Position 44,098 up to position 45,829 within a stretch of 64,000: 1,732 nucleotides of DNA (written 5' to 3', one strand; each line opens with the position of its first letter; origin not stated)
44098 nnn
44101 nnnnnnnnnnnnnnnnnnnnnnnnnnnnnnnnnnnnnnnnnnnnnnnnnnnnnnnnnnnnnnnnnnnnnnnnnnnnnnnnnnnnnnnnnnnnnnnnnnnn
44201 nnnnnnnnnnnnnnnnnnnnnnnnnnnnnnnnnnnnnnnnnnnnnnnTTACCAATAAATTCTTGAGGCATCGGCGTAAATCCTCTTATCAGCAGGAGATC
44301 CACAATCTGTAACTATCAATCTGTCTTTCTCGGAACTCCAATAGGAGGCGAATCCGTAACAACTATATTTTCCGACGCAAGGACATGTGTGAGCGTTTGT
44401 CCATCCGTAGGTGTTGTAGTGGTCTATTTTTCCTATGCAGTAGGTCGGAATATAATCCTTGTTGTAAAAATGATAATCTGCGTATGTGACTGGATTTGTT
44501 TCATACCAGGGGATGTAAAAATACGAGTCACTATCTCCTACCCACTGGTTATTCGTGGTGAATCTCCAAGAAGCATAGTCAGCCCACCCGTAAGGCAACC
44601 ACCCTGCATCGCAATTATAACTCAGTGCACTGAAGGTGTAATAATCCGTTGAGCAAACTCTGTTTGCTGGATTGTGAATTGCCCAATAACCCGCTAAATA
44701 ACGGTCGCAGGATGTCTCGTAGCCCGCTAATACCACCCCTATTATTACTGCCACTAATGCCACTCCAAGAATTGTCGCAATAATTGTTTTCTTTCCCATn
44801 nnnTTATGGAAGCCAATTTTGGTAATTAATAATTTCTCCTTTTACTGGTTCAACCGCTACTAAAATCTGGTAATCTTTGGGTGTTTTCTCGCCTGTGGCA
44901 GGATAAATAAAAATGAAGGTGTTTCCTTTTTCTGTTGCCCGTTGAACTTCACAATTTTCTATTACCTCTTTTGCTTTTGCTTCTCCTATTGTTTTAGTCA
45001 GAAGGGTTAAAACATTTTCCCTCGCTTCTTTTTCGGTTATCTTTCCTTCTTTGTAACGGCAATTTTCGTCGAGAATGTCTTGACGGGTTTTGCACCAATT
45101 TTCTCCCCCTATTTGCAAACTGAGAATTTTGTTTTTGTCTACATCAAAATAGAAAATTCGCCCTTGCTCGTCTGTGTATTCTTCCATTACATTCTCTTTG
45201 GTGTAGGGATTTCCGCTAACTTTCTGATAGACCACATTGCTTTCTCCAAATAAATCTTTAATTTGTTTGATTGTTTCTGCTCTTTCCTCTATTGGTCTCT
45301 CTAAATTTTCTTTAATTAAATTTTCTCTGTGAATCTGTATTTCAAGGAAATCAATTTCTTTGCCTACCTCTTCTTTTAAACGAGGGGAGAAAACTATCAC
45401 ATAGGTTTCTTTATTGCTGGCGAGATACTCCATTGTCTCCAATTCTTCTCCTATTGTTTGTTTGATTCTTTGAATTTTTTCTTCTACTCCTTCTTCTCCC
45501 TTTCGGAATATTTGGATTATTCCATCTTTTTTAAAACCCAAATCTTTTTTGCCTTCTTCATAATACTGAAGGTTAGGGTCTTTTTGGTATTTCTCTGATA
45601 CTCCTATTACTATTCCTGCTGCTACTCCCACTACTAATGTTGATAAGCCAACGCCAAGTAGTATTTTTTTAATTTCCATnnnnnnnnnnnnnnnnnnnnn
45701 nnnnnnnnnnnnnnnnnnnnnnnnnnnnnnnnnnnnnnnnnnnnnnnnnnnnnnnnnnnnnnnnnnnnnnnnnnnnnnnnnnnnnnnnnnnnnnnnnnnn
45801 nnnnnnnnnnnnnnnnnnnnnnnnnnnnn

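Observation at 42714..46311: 3.5-kb GC-richer insertion bounded by 61-bp direct repeats that duplicate the rnhB promoter and first 12 codons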

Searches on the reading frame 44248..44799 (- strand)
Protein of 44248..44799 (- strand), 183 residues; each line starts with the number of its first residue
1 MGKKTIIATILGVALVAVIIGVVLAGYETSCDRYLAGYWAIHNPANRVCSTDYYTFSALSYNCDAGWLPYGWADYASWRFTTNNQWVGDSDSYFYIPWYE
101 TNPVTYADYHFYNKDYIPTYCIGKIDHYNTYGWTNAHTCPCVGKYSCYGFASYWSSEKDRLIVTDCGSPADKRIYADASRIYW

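Call 7: search_protein_families(library=pfam, proteins=[window:44248-44799:-], max_evalue=0.1)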
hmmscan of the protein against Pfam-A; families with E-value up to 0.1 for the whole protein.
window:44248-44799:- (183 aa): 0 families

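Call 8: search_protein_families(library=phrogs, proteins=[window:44248-44799:-], max_evalue=0.1)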
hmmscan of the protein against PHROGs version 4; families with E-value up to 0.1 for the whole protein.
window:44248-44799:- (183 aa): 0 families

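Call 14: find_related_loci(query=window:44248-44799:-, collection=viral_contigs, flank=10000)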
Query window:44248-44799:- (183 aa) in viral_contigs; peptide patterns used: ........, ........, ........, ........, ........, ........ (x = any residue, [..] = any of these).
6 stretches matched a pattern, but none encodes a relative of the query by tblastn (E <= 1e-3).

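Call 57: find_encoding_contigs(protein=window:44248-44799:-, flank=10000, max_places=6)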
Protein window:44248-44799:- (183 aa): 3 contigs read that carry it; 3 places shown.
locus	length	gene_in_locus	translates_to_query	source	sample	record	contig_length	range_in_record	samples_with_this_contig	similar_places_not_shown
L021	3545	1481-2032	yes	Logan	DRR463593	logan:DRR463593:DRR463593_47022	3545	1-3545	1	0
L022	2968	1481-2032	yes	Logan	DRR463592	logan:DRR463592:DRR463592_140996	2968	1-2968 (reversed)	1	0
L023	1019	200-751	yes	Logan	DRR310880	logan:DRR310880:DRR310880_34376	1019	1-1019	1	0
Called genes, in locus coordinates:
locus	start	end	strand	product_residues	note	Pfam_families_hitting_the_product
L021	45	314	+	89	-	-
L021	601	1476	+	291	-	-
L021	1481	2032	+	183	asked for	-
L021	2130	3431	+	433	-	PF02618:YceG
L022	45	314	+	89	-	-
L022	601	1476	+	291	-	-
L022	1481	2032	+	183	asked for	-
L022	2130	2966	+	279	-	?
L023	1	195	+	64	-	?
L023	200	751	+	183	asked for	-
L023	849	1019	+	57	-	?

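Call 69: predict_structure(protein=window:44248-44799:-)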
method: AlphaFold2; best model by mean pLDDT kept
length: 183 residues; sequences in the alignment: 1
mean_pLDDT: 39.3   pTM: 0.25
mean pLDDT of the five models: 39.3, 38.2, 37.2, 33.6, 33.5
residues with pLDDT >= 90: 0; 70-90: 17; 50-70: 8; < 50: 158
segments of 3 or more residues with pLDDT < 50: 26-183
pLDDT, mean of each block of 10 residues (from residue 1): 70 85 53 28 26 25 29 32 32 41 40 39 34 33 34 37 37 36 28
secondary structure, 60 per line:
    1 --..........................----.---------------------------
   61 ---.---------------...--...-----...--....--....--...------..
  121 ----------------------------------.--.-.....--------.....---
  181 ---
elements in order: H3-28 E80-82 E85-87 E93-95 E98-101 E104-107 E110-112 E160-164 E173-177

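Call 71: search_protein_representatives(protein=window:44248-44799:-)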
Query: 183 residues. Proteins with E-value up to 0.001 (for the whole library): 3; up to 1e-10: 3; up to 1e-30: 2. The best 3 are listed.
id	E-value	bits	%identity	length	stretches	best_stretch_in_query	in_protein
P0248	1.2e-40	155.8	51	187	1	1-183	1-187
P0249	5.6e-37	143.8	44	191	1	2-183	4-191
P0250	1.7e-11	60.6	39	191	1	6-181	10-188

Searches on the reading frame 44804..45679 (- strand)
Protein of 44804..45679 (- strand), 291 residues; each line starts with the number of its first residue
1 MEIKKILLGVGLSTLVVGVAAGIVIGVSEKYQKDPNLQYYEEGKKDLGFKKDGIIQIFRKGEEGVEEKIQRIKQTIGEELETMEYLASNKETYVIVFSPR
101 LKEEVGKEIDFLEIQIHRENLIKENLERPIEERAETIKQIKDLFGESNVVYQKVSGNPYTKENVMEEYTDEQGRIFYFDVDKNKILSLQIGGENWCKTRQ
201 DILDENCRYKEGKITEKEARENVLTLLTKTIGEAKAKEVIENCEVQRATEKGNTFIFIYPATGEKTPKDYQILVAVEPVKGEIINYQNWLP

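Call 7: search_protein_families(library=pfam, proteins=[window:44804-45679:-], max_evalue=0.1)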
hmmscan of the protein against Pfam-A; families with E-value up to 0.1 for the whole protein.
window:44804-45679:- (291 aa): 0 families

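Call 8: search_protein_families(library=phrogs, proteins=[window:44804-45679:-], max_evalue=0.1)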
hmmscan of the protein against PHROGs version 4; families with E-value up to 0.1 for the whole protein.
window:44804-45679:- (291 aa): 1 family
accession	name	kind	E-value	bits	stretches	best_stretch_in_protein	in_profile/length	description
phrog_17900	-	unknown function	0.085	13.9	0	40-114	36-108/170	-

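Call 59: find_homologous_proteins(query=window:44804-45679:-)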
Query window:44804-45679:- (291 aa): 4 proteins with E <= 0.001 among 1611 candidates.
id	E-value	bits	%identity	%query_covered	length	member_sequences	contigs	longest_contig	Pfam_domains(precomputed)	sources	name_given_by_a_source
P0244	2.3e-184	629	100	100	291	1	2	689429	-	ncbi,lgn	ncbi:MAG: hypothetical protein ACKKMR_00585 [Candidatus Nealsonbacteria bacterium]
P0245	7.7e-77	276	50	98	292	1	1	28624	-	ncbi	-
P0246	6.0e-63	231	50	76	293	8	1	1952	-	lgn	-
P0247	2.7e-60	222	42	99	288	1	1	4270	-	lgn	-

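Call 61: find_encoding_contigs(protein=P0245, flank=10000, max_places=3)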
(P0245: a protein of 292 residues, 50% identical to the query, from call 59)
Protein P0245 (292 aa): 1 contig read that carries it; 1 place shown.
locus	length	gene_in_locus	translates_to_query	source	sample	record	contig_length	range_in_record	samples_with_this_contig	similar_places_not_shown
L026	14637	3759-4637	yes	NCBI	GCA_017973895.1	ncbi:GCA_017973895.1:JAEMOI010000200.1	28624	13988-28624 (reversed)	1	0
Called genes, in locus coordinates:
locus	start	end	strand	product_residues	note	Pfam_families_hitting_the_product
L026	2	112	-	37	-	?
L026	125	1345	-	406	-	PF13439:Glyco_transf_4, PF20706:GT4-conflict, PF00534:Glycos_transf_1, PF13692:Glyco_trans_1_4, PF13524:Glyco_trans_1_2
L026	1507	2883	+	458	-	PF00772:DnaB, PF13481:AAA_25, PF03796:DnaB_C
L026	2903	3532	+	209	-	PF21176:RecR_HhH, PF13662:Toprim_4, PF01751:Toprim, PF21175:RecR_C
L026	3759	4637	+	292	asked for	-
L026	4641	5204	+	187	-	-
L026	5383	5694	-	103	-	PF00829:Ribosomal_L21p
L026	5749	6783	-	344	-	PF02646:RmuC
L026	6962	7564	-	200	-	-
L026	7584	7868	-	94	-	-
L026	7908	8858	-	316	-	PF01699:Na_Ca_ex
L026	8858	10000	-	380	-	PF03222:Trp_Tyr_perm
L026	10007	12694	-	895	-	PF00690:Cation_ATPase_N, PF08282:Hydrolase_3 (faint), PF00122:E1-E2_ATPase, PF00702:Hydrolase, PF13246:Cation_ATPase, PF00689:Cation_ATPase_C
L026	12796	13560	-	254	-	PF20803:PaaX_M, PF08223:PaaX_C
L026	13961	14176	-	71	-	-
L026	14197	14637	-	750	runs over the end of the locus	-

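Call 72: predict_structure(alignment_id=A3)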
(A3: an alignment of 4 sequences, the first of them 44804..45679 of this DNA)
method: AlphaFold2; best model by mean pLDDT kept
length: 291 residues; sequences in the alignment: 4
mean_pLDDT: 72.2   pTM: 0.60
mean pLDDT of the five models: 72.2, 70.5, 64.2, 59.7, 47.0
residues with pLDDT >= 90: 58; 70-90: 149; 50-70: 28; < 50: 56
segments of 3 or more residues with pLDDT < 50: 1-52, 264-267
pLDDT, mean of each block of 10 residues (from residue 1): 23 21 23 29 32 71 81 77 90 86 82 74 70 88 85 72 80 85 85 71 84 91 95 94 87 85 57 89 88 76
secondary structure, 60 per line:
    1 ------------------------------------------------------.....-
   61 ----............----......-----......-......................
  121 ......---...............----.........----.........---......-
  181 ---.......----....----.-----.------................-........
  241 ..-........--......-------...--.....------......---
elements in order: E55-59 H65-76 E81-86 E92-97 H99-126 H130-144 E149-157 E162-170 E174-179 E184-190 H195-198 H216-231 H233-242 E244-248 E254-259 E272-276 E283-288

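Call 79: fold_search(model_id=the predicted structure, library=viral)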
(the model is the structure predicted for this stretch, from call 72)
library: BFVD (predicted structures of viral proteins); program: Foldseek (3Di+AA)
matches with E <= 10: 742; with E <= 0.001: 0
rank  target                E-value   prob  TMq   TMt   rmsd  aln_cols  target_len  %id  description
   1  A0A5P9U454            1.2e-02  0.75  0.18  0.19  16.1       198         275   11  Uncharacterized protein [Human betaherpesvirus 6]
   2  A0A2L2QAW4            2.1e-02  0.51  0.16  0.16  15.7       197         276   12  Uncharacterized protein [Human betaherpesvirus 6A]
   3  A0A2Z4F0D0            3.7e-02  0.97  0.15  0.09   3.7        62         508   14  (no name in the UniProt tables at hand)
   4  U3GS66                3.9e-02  0.23  0.14  0.09  20.1       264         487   12  IE protein [Suid betaherpesvirus 2]
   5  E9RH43                7.6e-02  0.33  0.17  0.11  15.4       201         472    8  GP28.1 [Guinea pig cytomegalovirus (strain 22122)]
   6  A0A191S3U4            9.0e-02  0.28  0.19  0.17  17.2       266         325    8  U17 protein [macacine betaherpesvirus 9]
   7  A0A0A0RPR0            1.0e-01  0.16  0.10  0.15  17.8       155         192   13  Uncharacterized protein [Bacillus phage Moonbeam]
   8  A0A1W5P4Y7            1.1e-01  0.23  0.12  0.23  19.4       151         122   13  Uncharacterized protein [Pectobacterium phage PP2]
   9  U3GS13                1.1e-01  0.21  0.15  0.16  16.1       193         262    8  IE-B [Suid betaherpesvirus 2]
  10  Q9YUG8                1.2e-01  0.16  0.15  0.13  16.9       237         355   11  Uncharacterized protein UL29 (Fragment) [Rhesus cytomegalovirus (strain 68-1)]
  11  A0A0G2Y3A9            1.3e-01  0.33  0.12  0.07  12.8       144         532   12  Putative BTB/POZ domain-containing protein [Acanthamoeba polyphaga mimivirus]
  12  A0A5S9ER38            1.3e-01  0.11  0.15  0.14  25.3       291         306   10  Uncharacterized protein [Tenacibaculum phage PTm1]
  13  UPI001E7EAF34         1.3e-01  0.08  0.12  0.13  26.2       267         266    9  (no name look-up for this kind of identifier)
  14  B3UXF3                1.3e-01  0.23  0.17  0.10  15.4       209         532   14  M25.1 [Muromegalovirus WP15B]
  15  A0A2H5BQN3            1.4e-01  0.38  0.10  0.09  11.6        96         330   11  Uncharacterized protein [Vibrio phage Vp_R1]
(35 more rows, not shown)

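Call 101: find_related_loci(query=A3, collection=viral_contigs, flank=8000)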
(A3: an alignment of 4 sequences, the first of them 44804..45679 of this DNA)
Query A3 (291 aa) in viral_contigs; peptide patterns used: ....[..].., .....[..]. (x = any residue, [..] = any of these).
141 stretches matched a pattern, but none encodes a relative of the query by tblastn (E <= 1e-3).
